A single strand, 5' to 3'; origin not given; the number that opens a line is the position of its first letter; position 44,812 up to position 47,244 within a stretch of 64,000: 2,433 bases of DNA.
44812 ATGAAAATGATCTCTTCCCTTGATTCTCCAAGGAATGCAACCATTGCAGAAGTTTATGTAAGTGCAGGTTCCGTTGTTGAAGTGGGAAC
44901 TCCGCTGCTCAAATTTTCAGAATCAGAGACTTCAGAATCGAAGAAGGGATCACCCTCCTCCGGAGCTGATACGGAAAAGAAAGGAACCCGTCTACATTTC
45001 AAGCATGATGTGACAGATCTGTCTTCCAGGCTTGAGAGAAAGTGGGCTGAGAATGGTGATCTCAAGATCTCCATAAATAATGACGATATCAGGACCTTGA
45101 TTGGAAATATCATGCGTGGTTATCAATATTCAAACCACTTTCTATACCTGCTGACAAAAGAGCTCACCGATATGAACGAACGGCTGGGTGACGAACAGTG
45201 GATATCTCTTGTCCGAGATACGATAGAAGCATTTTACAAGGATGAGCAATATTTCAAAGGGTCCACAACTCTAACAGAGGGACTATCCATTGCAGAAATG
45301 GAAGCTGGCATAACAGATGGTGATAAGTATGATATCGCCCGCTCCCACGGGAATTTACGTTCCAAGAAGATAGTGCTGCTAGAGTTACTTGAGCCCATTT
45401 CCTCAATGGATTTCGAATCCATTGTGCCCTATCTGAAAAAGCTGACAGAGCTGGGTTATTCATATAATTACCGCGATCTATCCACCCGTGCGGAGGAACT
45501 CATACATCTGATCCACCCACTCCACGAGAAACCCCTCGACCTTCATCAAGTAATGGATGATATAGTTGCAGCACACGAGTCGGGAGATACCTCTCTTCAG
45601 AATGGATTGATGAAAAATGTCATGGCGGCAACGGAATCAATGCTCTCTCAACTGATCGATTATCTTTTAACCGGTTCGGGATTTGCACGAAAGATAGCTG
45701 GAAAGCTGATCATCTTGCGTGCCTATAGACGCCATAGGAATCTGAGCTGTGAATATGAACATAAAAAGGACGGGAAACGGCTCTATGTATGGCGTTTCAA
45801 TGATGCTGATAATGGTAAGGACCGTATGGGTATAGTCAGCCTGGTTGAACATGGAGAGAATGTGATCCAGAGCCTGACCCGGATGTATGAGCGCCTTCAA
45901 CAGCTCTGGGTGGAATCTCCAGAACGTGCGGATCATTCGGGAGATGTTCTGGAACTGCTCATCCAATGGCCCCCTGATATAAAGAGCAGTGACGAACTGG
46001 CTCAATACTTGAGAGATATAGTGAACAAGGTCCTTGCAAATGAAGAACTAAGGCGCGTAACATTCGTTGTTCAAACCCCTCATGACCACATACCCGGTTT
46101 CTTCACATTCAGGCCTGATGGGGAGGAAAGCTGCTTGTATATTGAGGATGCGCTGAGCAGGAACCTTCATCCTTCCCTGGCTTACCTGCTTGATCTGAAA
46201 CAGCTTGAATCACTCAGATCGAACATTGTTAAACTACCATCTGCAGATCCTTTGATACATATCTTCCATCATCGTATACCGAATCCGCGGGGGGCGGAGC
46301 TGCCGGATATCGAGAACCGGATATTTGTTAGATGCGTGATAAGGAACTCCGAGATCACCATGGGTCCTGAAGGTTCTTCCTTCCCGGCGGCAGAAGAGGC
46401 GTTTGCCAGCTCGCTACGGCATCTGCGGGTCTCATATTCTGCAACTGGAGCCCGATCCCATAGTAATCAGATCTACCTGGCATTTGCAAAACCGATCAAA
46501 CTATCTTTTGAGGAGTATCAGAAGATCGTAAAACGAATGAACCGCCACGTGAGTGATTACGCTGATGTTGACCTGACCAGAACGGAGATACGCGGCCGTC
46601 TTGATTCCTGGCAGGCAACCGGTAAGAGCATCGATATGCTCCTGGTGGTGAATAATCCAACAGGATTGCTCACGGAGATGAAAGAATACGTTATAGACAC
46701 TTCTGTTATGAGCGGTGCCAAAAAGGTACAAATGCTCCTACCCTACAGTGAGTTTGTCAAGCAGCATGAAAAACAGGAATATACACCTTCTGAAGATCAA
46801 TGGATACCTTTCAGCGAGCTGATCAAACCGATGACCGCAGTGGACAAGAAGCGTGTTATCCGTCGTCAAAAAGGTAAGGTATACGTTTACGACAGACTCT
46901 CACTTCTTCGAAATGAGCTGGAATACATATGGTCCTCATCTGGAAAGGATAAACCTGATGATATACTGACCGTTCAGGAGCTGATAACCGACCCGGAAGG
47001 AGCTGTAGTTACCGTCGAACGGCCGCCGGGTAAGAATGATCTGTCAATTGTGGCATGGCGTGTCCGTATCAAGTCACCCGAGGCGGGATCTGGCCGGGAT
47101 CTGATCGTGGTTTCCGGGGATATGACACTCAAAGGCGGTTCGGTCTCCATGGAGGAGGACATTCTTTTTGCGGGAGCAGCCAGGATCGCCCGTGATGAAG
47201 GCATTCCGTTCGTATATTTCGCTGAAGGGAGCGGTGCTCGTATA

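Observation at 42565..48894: Single-chain eukaryote-type acetyl-CoA carboxylase (2109 aa) in an archaeal genome context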

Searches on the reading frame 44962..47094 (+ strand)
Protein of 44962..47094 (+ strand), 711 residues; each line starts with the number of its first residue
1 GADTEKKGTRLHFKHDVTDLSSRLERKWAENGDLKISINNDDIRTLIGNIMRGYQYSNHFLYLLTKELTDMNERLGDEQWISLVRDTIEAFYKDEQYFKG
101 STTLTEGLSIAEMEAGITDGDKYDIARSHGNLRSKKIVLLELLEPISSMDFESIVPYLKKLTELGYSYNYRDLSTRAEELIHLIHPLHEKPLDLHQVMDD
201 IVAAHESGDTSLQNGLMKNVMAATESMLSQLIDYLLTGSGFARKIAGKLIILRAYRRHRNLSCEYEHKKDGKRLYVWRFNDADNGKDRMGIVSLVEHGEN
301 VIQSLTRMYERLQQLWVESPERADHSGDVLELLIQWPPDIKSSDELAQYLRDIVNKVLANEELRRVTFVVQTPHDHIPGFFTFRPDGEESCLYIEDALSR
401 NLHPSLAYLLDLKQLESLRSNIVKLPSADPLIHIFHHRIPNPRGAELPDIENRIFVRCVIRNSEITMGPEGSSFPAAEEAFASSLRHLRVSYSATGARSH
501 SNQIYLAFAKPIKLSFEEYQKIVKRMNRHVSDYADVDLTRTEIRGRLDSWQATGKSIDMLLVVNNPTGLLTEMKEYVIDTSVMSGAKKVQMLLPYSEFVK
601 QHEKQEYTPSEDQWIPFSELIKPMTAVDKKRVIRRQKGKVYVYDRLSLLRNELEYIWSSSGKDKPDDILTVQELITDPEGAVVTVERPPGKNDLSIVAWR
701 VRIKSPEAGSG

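Call 71: predict_structure(alignment_id=A3)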
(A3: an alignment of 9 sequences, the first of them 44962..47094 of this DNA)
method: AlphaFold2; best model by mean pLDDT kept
length: 711 residues; sequences in the alignment: 9
mean_pLDDT: 67.5   pTM: 0.43
mean pLDDT of the five models: 67.5, 64.1, 63.2, 62.6, 62.4
residues with pLDDT >= 90: 19; 70-90: 340; 50-70: 230; < 50: 122
segments of 3 or more residues with pLDDT < 50: 1-15, 186-190, 375-377, 398-416, 567-569, 634-653, 662-677, 680-711
pLDDT, mean of each block of 10 residues (from residue 1): 33 49 81 74 86 82 87 84 91 88 85 83 86 89 75 80 74 73 53 72 82 74 57 68 75 67 72 76 74 79 88 83 76 80 75 86 80 57 72 64 37 48 57 67 59 67 62 70 71 57 60 67 73 62 66 62 60 73 55 81 75 70 52 44 41 53 44 41 43 33 31 31
secondary structure, 60 per line:
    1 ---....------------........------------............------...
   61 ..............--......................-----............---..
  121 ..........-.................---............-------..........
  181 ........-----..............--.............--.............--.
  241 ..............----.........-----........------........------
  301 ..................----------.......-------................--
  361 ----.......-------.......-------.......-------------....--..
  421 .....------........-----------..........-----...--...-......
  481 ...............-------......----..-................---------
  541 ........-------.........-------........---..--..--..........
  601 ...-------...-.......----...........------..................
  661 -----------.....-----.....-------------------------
elements in order (helices of 4 or more, strands of 3 or more residues): H4-7 H20-27 H40-51 H58-74 H77-98 H104-115 H119-130 H132-148 H152-163 H171-188 H194-207 H210-222 H225-237 H240-254 E259-267 E273-280 E287-294 H301-318 E329-335 H343-358 E365-371 E379-385 E393-396 H413-416 E422-425 E432-439 E451-460 E466-468 E471-473 H475-495 E503-508 H516-531 E541-548 E556-564 E572-579 E591-594 H595-603 H617-621 H626-636 H643-660 E672-676 E682-686

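Call 76: fold_search(model_id=the predicted structure, library=pdb)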
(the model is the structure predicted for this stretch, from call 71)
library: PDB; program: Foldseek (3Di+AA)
matches with E <= 10: 822; with E <= 0.001: 31
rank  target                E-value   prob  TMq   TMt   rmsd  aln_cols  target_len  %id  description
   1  5csk_A                1.7e-28  1.00  0.33  0.15  17.8       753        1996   18  Crystal structure of yeast acetyl-CoA carboxylase, unbiotinylated (released 2015-10-28)
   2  5csl_B                3.4e-28  1.00  0.33  0.14  18.0       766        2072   18  Crystal structure of the 500 kD yeast acetyl-CoA carboxylase holoenzyme dimer (released 2015-10-28)
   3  5csk_B                5.8e-27  1.00  0.32  0.15  18.0       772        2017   18  Crystal structure of yeast acetyl-CoA carboxylase, unbiotinylated (released 2015-10-28)
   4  5csl_A                1.3e-26  1.00  0.33  0.14  17.9       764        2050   18  Crystal structure of the 500 kD yeast acetyl-CoA carboxylase holoenzyme dimer (released 2015-10-28)
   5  8xl0_E                2.3e-25  1.00  0.34  0.16  20.2       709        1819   18  Citrate-induced filament of human acetyl-coenzyme A carboxylase 1 (ACC1-citrate) (released 2024-10-23)
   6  8xkz_C                2.3e-25  1.00  0.34  0.14  20.2       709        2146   18  Core region of the citrate-induced human acetyl-CoA carboxylase 1 filament (ACC1-citrate) (released 2024-10-23)
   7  8xl2_C                4.1e-24  1.00  0.28  0.17  22.0       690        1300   18  Human acetyl-CoA carboxylase 1 filament in complex with acetyl-CoA (ACC1-inact) (released 2024-10-23)
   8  6g2d_C                2.1e-23  1.00  0.34  0.14  20.8       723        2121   17  Citrate-induced acetyl-CoA carboxylase (ACC-Cit) filament at 5.4 A resolution (released 2018-06-13)
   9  8xl1_A                2.1e-23  1.00  0.27  0.15  21.7       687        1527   19  Core region of the human acetyl-CoA carboxylase 1 filament in complex with acetyl-CoA (ACC1-inact) (released 2024-10-23)
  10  5i6e                  8.6e-23  1.00  0.27  0.27  20.4       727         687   16  Crystal structure of the central domain of yeast acetyl-CoA carboxylase (released 2016-04-20)
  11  6g2h_D                2.3e-22  1.00  0.28  0.15  24.0       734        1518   18  Filament of acetyl-CoA carboxylase and BRCT domains of BRCA1 (ACC-BRCT) core at 4.6 A resolution (released 2018-06-13)
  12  6g2i_A                4.9e-22  1.00  0.28  0.12  22.9       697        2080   19  Filament of acetyl-CoA carboxylase and BRCT domains of BRCA1 (ACC-BRCT) at 5.9 A resolution (released 2018-06-13)
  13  5csa_A                1.4e-21  1.00  0.27  0.23  18.7       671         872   17  Crystal structure of domains BT-BCCP-AC1-AC5 of yeast acetyl-CoA carboxylase (released 2015-10-28)
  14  5csa_B                2.5e-21  1.00  0.25  0.21  20.2       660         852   16  Crystal structure of domains BT-BCCP-AC1-AC5 of yeast acetyl-CoA carboxylase (released 2015-10-28)
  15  5i6i_B                4.5e-21  1.00  0.27  0.15  24.2       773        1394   17  Crystal structure of a dBCCP-variant of Chaetomium thermophilum acetyl-CoA carboxylase (released 2016-04-20)
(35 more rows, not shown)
